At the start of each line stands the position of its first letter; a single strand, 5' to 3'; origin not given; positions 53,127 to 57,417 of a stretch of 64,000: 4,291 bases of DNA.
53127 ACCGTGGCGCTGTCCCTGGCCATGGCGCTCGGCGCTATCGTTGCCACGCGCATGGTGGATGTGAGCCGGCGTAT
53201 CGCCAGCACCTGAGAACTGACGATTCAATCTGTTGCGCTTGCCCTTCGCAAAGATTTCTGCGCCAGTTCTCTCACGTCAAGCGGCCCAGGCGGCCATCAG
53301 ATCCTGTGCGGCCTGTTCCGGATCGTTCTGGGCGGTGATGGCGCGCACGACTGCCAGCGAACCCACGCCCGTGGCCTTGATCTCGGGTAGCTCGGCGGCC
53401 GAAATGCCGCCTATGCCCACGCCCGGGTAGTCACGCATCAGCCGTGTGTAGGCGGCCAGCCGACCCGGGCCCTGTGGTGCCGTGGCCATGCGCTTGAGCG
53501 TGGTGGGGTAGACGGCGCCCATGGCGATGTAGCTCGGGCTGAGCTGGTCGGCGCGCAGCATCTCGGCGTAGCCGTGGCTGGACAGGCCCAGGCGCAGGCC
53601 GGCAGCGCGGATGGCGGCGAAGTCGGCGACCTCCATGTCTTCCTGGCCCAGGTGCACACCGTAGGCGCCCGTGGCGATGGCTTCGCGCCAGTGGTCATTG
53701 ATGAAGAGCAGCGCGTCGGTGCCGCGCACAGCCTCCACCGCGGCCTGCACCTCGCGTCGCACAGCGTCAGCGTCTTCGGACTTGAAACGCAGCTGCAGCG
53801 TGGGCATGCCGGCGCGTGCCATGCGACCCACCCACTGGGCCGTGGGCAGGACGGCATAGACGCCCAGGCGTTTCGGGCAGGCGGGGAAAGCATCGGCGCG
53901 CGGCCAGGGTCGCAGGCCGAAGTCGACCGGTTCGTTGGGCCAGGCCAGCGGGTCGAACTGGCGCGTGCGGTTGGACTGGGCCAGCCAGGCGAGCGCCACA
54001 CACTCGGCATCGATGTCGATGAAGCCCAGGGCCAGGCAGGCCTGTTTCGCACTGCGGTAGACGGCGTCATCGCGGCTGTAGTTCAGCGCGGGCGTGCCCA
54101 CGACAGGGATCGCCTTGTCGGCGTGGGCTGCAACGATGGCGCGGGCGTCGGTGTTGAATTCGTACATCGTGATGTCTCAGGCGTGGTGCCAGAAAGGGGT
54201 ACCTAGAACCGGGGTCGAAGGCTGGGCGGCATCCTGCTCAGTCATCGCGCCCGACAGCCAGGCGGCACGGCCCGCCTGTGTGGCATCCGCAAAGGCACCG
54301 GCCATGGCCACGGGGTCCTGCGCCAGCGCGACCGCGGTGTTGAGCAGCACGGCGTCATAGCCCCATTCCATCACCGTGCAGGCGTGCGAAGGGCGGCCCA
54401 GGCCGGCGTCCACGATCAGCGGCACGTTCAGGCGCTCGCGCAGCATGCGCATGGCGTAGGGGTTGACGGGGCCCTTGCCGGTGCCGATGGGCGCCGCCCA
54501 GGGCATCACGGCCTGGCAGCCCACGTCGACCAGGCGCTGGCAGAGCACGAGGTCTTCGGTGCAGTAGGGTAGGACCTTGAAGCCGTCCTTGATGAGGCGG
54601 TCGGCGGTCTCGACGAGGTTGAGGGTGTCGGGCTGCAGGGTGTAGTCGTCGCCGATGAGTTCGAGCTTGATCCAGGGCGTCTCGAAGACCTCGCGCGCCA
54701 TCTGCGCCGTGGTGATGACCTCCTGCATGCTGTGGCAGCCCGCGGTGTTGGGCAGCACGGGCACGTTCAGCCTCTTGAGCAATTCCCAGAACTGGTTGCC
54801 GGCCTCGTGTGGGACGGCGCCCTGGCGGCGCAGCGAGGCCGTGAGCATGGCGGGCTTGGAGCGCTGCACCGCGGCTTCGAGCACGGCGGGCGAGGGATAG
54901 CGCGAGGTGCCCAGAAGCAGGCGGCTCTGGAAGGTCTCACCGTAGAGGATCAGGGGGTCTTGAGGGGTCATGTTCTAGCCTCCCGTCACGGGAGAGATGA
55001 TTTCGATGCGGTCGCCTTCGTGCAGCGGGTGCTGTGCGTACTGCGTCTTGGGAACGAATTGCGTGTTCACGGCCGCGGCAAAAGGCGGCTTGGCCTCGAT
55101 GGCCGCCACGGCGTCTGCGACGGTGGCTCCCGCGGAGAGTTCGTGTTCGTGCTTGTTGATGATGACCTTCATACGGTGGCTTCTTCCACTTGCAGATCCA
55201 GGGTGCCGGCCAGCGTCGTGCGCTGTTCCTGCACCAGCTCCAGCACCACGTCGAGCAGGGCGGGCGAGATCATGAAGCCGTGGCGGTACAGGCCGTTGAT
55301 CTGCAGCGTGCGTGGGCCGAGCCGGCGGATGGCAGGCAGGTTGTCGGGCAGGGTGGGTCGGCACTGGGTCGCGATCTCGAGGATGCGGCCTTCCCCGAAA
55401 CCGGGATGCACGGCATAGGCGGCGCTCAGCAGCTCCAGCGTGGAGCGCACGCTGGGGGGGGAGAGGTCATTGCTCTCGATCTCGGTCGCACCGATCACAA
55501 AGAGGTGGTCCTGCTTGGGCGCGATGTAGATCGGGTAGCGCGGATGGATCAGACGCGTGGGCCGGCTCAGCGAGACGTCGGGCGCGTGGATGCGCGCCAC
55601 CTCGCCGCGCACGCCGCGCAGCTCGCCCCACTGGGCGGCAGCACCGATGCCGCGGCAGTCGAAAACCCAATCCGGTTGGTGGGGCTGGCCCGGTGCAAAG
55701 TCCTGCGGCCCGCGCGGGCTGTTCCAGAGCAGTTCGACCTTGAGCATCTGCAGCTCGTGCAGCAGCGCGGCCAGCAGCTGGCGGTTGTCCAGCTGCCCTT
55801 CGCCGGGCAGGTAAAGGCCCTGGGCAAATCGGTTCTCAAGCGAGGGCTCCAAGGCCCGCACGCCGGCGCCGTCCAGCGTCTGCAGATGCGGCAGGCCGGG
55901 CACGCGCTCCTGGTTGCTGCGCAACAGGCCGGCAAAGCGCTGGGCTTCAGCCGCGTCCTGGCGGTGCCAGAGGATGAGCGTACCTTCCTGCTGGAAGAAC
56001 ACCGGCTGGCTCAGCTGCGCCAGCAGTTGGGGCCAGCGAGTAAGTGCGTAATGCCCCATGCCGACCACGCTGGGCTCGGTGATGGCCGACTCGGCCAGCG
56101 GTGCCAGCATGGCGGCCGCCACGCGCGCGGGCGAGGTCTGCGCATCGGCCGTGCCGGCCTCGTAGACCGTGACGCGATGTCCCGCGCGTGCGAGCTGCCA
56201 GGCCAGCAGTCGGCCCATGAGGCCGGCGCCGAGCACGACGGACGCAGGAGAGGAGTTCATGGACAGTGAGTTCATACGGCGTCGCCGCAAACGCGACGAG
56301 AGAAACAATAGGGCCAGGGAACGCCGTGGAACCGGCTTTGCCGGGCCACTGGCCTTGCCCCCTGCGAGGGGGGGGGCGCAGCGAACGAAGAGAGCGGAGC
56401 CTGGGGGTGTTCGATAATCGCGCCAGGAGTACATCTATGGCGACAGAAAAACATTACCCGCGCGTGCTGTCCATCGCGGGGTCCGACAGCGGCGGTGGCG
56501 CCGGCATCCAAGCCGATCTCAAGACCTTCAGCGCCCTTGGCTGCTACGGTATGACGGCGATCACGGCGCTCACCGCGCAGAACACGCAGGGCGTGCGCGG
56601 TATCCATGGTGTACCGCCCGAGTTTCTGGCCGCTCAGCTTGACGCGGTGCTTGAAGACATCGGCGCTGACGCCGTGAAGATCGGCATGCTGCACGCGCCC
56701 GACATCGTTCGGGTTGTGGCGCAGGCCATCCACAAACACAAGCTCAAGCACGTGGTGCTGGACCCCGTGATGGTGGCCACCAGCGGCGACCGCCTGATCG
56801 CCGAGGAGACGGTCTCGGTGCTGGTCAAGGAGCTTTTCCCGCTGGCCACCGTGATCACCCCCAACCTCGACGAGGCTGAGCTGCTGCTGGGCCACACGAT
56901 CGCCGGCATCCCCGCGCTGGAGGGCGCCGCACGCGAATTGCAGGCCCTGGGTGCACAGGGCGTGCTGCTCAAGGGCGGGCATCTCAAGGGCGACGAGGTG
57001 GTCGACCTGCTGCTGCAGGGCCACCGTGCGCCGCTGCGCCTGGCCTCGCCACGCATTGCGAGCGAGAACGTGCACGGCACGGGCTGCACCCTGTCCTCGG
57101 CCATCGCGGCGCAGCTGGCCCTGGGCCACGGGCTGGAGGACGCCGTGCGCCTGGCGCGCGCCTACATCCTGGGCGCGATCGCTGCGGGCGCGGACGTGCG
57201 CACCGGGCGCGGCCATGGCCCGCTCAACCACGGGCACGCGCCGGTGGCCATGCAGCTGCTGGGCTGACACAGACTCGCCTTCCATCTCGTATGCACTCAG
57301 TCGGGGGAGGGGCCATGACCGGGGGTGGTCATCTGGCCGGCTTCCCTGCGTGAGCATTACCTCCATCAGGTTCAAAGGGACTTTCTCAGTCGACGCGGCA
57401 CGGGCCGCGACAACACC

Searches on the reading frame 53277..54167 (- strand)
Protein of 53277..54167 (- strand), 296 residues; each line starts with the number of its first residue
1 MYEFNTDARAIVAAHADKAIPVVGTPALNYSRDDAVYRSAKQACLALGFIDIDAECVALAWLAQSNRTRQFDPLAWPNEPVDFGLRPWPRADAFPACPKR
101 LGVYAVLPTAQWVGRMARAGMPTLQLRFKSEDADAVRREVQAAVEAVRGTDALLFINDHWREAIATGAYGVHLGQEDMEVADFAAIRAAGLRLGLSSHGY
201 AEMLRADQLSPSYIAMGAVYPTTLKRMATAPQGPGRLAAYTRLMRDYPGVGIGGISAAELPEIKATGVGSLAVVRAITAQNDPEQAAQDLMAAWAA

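Call 4: search_protein_families(library=pfam, proteins=[window:53277-54167:-], max_evalue=0.01)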
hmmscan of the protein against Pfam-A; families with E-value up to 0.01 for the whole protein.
window:53277-54167:- (296 aa): 1 family
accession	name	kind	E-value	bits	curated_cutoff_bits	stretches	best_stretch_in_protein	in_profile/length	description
PF02581.23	TMP-TENI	-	1.5e-42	145.5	27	1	110-277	15-180/180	Thiamine monophosphate synthase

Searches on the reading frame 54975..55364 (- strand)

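Call 4: search_protein_families(library=pfam, proteins=[window:54975-55364:-], max_evalue=0.01)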
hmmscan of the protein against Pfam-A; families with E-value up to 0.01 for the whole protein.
window:54975-55364:- (129 aa): 2 families
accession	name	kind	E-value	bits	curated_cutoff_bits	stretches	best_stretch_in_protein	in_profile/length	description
PF02597.26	ThiS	-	4.7e-14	53.1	22.5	1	70-129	4-76/76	ThiS family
PF03658.20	Ub-RnfH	-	0.0072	17.1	23.7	0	74-126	18-74/83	RnfH family Ubiquitin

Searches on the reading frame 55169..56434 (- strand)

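Call 4: search_protein_families(library=pfam, proteins=[window:55169-56434:-], max_evalue=0.01)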
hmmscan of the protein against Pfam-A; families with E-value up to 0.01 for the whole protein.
window:55169-56434:- (421 aa): 5 families
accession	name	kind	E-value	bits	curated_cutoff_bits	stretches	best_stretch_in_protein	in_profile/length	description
PF01266.30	DAO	-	2.3e-44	152.8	27.9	1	66-392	3-345/353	FAD dependent oxidoreductase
PF13450.12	NAD_binding_8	-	3.7e-05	24.4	21.9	1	67-94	1-28/68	NAD(P)-binding Rossmann-like domain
PF02737.24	3HCDH_N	-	0.00012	22.5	22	1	67-119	4-56/180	3-hydroxyacyl-CoA dehydrogenase, NAD binding domain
PF03446.21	NAD_binding_2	-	0.0011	19.4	21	1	67-105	4-42/161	NAD binding domain of 6-phosphogluconate dehydrogenase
PF02558.23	ApbA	-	0.0011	19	22.2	1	66-91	2-27/150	Ketopantoate reductase PanE/ApbA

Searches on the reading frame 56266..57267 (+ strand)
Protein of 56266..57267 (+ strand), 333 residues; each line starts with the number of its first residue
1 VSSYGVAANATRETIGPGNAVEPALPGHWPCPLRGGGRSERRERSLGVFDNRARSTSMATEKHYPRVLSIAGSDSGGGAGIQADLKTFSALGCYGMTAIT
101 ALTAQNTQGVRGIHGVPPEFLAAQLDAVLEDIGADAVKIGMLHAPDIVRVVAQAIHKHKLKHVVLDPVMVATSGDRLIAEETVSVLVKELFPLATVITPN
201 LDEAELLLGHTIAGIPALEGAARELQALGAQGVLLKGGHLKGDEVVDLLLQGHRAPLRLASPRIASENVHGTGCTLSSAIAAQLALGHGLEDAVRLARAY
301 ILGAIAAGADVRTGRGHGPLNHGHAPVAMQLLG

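Call 4: search_protein_families(library=pfam, proteins=[window:56266-57267:+], max_evalue=0.01)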
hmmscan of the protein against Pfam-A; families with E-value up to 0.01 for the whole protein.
window:56266-57267:+ (333 aa): 3 families
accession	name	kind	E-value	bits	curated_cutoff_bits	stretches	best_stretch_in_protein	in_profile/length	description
PF08543.17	Phos_pyr_kin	-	1.8e-94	316.2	27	1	74-321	1-246/246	Phosphomethylpyrimidine kinase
PF00294.29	PfkB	-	2.1e-09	37.6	25.8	1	147-299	147-284/302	pfkB family carbohydrate kinase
PF02110.20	HK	-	0.0011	18.8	27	1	136-307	54-219/247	Hydroxyethylthiazole kinase family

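Call 9: find_related_loci(query=window:56437-57264:+, collection=genome_contigs, flank=4000)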
Query window:56437-57264:+ (276 aa) in genome_contigs; peptide patterns used: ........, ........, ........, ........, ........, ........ (x = any residue, [..] = any of these).
600 stretches matched a pattern (row limit reached: there are more); 558 encode a relative of the query (tblastn E <= 1e-3); the best 80 are kept; 80 distinct loci.
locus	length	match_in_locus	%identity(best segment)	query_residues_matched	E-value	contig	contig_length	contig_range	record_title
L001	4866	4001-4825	96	2-276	1e-170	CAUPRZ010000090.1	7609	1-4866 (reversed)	MAG: uncultured Hylemonella sp. isolate m16-metabat.2 genome assembly, contig: m16-c690, whole genome shotgun sequence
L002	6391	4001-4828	96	1-276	8e-162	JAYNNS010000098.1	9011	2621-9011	MAG: Curvibacter sp. isolate 139541_S25_concoct_bins.tsv.044 NODE_6708_length_9011_cov_4.179098, whole genome shotgun se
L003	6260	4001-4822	95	3-276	1e-160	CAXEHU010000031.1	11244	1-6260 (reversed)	MAG TPA_asm: uncultured Curvibacter sp. isolate ERR598995_binner12_Refined_57 genome assembly, contig: ERZ842408.281757,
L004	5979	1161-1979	85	3-275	5e-140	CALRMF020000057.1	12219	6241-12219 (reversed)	MAG: Curvibacter sp. AEP1-3 isolate JJ-CU23-05-13-m1-bin220 genome assembly, contig: JJ-NAD34-325-C320, whole genome sho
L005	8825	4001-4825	81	2-276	2e-131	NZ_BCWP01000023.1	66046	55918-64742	Curvibacter delicatus NBRC 14919, whole genome shotgun sequence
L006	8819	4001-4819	80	3-275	3e-129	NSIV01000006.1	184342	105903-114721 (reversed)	MAG: Curvibacter sp. PD_MW3 NODE_6_length_184342_cov_49.9793_ID_369624, whole genome shotgun sequence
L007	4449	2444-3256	74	6-276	2e-119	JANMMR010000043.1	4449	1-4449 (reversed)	MAG: Rhodoferax sp. isolate OTE_58_metabat_482 OTE_58_k141_6155833, whole genome shotgun sequence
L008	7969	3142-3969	74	1-276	2e-111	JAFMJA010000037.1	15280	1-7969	MAG: Burkholderiaceae bacterium isolate DEBay_Sum019D_L_G_120 NODE_3769_length_15280_cov_6.046305, whole genome shotgun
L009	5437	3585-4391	73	7-275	6e-111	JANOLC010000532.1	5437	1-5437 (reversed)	MAG: Burkholderiales bacterium isolate VAR_45_metabat_362 VAR_45_k141_141270, whole genome shotgun sequence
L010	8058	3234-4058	71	1-275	1e-110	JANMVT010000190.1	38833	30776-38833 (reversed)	MAG: Rhodoferax sp. isolate OTE_88_metabat_47 OTE_88_k141_4505560, whole genome shotgun sequence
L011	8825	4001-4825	73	2-276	2e-111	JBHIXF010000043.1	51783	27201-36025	MAG: Comamonas sp. isolate MAG43 WDNA05_bin.26.orig_43, whole genome shotgun sequence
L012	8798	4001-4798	73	10-275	2e-109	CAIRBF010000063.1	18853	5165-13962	MAG: uncultured beta proteobacterium isolate Loclat_bin-11913 genome assembly, contig: bin-11913:063/505, whole genome s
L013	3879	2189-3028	63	4-275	7e-110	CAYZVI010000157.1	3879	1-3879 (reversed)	MAG TPA_asm: uncultured Hydromonas sp. isolate binchicken_co263_165 genome assembly, contig: NODE_29494_length_3879_cov_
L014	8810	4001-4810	74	2-271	6e-108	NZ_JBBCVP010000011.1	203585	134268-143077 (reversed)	Delftia acidovorans strain MMO-42 contig00011, whole genome shotgun sequence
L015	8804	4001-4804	71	7-274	4e-107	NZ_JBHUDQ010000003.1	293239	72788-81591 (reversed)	Ramlibacter ginsenosidimutans strain KCTC 22276 spades_K_25_97_3, whole genome shotgun sequence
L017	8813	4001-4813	69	4-274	2e-106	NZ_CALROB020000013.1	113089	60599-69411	MAG: Polaromonas sp. YR568 isolate JJ-K1D3-5-3-m1-bin264 JJ-K1D3-5-C85, whole genome shotgun sequence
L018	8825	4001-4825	69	2-276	5e-106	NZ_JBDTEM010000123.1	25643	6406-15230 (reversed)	MAG: Rhodoferax sp. isolate cluster2_bin.202 k127_425672, whole genome shotgun sequence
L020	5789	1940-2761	73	2-275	3e-105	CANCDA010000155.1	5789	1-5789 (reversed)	MAG: Comamonadaceae bacterium isolate JR-MC-F-240519-147 genome assembly, contig: JR-MC-F-240519-C16255, whole genome sh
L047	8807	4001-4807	72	7-275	1e-110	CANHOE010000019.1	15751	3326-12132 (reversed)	MAG: Burkholderiales bacterium isolate RE-23may17-910 genome assembly, contig: RE-23may17-C13600, whole genome shotgun s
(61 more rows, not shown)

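Call 15: search_protein_families(library=pfam, proteins=[L018:4884-6173:-, L012:4822-6216:-, L010:4085-5503:-, L017:4812-6107:-, L018:6450-7349:-, L018:2734-3810:-], max_evalue=0.001)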
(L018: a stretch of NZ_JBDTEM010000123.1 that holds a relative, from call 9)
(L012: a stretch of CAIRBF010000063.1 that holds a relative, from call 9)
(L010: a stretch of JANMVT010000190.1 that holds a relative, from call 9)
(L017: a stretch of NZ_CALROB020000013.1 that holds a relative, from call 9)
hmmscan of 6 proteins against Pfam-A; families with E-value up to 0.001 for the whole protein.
L018:4884-6173:- (429 aa): 1 family
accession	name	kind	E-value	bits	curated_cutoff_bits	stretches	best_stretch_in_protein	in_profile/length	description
PF02133.21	Transp_cyt_pur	-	3.8e-15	56.1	23.5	1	14-361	1-367/440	Permease for cytosine/purines, uracil, thiamine, allantoin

L012:4822-6216:- (464 aa): 1 family
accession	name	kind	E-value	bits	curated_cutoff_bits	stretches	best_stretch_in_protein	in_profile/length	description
PF00474.23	SSF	-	2.8e-08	33.5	22.8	1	33-201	1-170/406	Sodium:solute symporter family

L010:4085-5503:- (472 aa): 1 family
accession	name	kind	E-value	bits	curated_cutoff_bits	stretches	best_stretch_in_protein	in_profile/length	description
PF02133.21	Transp_cyt_pur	-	3.3e-14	53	23.5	1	57-404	1-367/440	Permease for cytosine/purines, uracil, thiamine, allantoin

L017:4812-6107:- (431 aa): 1 family
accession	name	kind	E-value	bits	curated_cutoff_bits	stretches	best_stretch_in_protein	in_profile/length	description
PF02133.21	Transp_cyt_pur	-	1.1e-16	61.1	23.5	1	16-403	1-423/440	Permease for cytosine/purines, uracil, thiamine, allantoin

L018:6450-7349:- (299 aa): 0 families

L018:2734-3810:- (358 aa): 3 families
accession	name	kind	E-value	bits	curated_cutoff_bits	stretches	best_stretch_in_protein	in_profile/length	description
PF01266.30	DAO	-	1e-40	140.8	27.9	1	8-332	3-346/353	FAD dependent oxidoreductase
PF02737.24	3HCDH_N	-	0.00026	21.4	22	1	7-63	2-58/180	3-hydroxyacyl-CoA dehydrogenase, NAD binding domain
PF03446.21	NAD_binding_2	-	0.00089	19.7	21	0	9-59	4-52/161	NAD binding domain of 6-phosphogluconate dehydrogenase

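Call 16: search_protein_families(library=ncbifam, proteins=[L018:4884-6173:-, L017:4812-6107:-], max_evalue=0.001)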
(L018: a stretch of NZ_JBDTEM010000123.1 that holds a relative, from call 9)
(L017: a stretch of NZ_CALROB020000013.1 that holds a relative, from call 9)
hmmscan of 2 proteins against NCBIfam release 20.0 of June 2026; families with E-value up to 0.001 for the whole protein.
L018:4884-6173:- (429 aa): 3 families
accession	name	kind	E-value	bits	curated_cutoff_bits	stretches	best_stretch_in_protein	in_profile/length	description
TIGR02358.1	thia_cytX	hypoth_equivalog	2.3e-69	234.4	309.85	1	28-416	4-380/386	putative hydroxymethylpyrimidine transporter CytX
TIGR00800.1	ncs1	subfamily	2.1e-29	102.5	353.1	1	10-360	2-381/447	NCS1 family nucleobase:cation symporter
NF008241.0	PRK11017.1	equivalog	2.9e-09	36.2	326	1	29-362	25-341/416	cytosine permease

L017:4812-6107:- (431 aa): 4 families
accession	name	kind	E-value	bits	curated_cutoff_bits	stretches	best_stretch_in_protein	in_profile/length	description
TIGR02358.1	thia_cytX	hypoth_equivalog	1.3e-70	238.6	309.85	1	29-413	3-378/386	putative hydroxymethylpyrimidine transporter CytX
TIGR00800.1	ncs1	subfamily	8.4e-29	100.5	353.1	1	11-361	1-383/447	NCS1 family nucleobase:cation symporter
NF008241.0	PRK11017.1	equivalog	3.7e-12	45.7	326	1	33-404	27-388/416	cytosine permease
NF008476.1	PRK11375.1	equivalog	0.0005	18.9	620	1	11-118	9-118/467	allantoin permease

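Call 39: search_protein_families(library=pfam, proteins=[L020:2806-3285:-, L020:3144-3521:-, L047:4931-5638:-, L047:5635-6159:-, L009:4469-5287:-, L047:4856-5560:+, L009:4722-4922:-], max_evalue=0.01)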
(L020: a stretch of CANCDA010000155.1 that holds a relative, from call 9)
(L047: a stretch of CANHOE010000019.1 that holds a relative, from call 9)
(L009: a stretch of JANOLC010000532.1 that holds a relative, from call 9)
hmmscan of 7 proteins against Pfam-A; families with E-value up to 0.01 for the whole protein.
L020:2806-3285:- (159 aa): 4 families
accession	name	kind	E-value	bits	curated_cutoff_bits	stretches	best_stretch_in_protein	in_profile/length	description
PF13744.12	HTH_37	-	1.7e-24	85.9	27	1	65-143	1-79/80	Helix-turn-helix domain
PF13560.12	HTH_31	-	4.4e-06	27.3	27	1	83-138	2-57/64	Helix-turn-helix domain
PF01381.28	HTH_3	-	4.7e-05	23.8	23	1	89-138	3-51/55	Helix-turn-helix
PF12844.13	HTH_19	-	0.0064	16.8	30.2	0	89-136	6-52/64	Helix-turn-helix domain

L020:3144-3521:- (125 aa): 1 family
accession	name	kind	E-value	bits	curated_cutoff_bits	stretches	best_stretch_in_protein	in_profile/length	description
PF05973.20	Gp49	-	2.3e-26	92.1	23.9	1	18-110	2-90/90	Phage derived protein Gp49-like (DUF891)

L047:4931-5638:- (235 aa): 0 families

L047:5635-6159:- (174 aa): 0 families

L009:4469-5287:- (272 aa): 4 families
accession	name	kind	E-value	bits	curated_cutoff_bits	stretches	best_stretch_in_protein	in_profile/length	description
PF13561.12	adh_short_C2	-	7.7e-63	212.7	27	1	29-269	1-235/236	Enoyl-(Acyl carrier protein) reductase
PF00106.31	adh_short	-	2.7e-48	164.5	26.6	1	23-222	1-192/195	short chain dehydrogenase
PF08659.16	KR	-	2.4e-07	31.3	22.6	1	25-109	3-90/180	KR domain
PF23441.1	SDR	-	1.9e-05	24.6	27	1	88-270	77-256/258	SDR-like rossmann domain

L047:4856-5560:+ (234 aa): 10 families
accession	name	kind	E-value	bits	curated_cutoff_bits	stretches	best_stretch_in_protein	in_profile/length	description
PF14559.12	TPR_19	-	4.5e-07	30.5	25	1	158-207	5-54/68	Tetratricopeptide repeat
PF13424.12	TPR_12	-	9.4e-06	26.2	30.1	0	123-174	25-75/77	Tetratricopeptide repeat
PF07719.23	TPR_2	-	0.0001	22.6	27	0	182-206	5-29/34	Tetratricopeptide repeat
PF13181.12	TPR_8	-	0.00016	22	25.7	0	184-206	7-29/34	Tetratricopeptide repeat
PF13428.12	TPR_14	-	0.00018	22.3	23.5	0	182-207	5-30/44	Tetratricopeptide repeat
PF13432.12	TPR_16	-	0.00096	20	32.7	1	161-210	14-61/65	Tetratricopeptide repeat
PF16811.11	TAtT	-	0.0012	18.7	26.5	1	91-230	116-258/263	TRAP transporter T-component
PF13431.12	TPR_17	-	0.0019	18.8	24.4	0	166-198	1-33/34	Tetratricopeptide repeat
PF00515.34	TPR_1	-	0.0031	17.7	27.8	0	162-176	19-33/34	Tetratricopeptide repeat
PF13371.12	TPR_9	-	0.0046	17.4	35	1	161-228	12-72/73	Tetratricopeptide repeat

L009:4722-4922:- (66 aa): 0 families

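Call 41: find_related_loci(query=window:56437-57264:+, collection=metagenome_contigs, flank=3500)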
Query window:56437-57264:+ (276 aa) in metagenome_contigs; peptide patterns used: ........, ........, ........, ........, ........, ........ (x = any residue, [..] = any of these).
600 stretches matched a pattern (row limit reached: there are more); 556 encode a relative of the query (tblastn E <= 1e-3); the best 80 are kept; 80 distinct loci.
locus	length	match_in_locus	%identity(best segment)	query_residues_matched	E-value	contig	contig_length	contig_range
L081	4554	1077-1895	89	3-275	3e-151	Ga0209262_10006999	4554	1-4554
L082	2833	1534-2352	89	3-275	6e-154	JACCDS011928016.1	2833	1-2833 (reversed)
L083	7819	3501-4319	81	3-275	4e-130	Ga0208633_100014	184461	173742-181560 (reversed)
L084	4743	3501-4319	80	3-275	6e-130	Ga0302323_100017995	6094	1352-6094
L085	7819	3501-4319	80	3-275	2e-129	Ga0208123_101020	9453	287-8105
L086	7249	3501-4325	81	2-276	1e-127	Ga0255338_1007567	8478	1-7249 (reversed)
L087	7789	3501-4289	75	7-269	6e-117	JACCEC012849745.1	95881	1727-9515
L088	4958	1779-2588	76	2-271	2e-116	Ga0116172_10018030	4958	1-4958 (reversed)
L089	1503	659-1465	73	7-275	4e-122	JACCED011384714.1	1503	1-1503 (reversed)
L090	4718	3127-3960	71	2-275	3e-112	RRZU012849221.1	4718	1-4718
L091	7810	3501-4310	77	2-271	3e-111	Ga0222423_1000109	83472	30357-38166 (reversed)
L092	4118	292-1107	78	6-275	3e-111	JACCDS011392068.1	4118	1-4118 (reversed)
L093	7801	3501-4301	72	7-273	3e-110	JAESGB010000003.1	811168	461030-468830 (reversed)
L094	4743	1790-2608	73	1-273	5e-109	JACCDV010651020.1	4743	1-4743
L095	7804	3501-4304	75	4-271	2e-107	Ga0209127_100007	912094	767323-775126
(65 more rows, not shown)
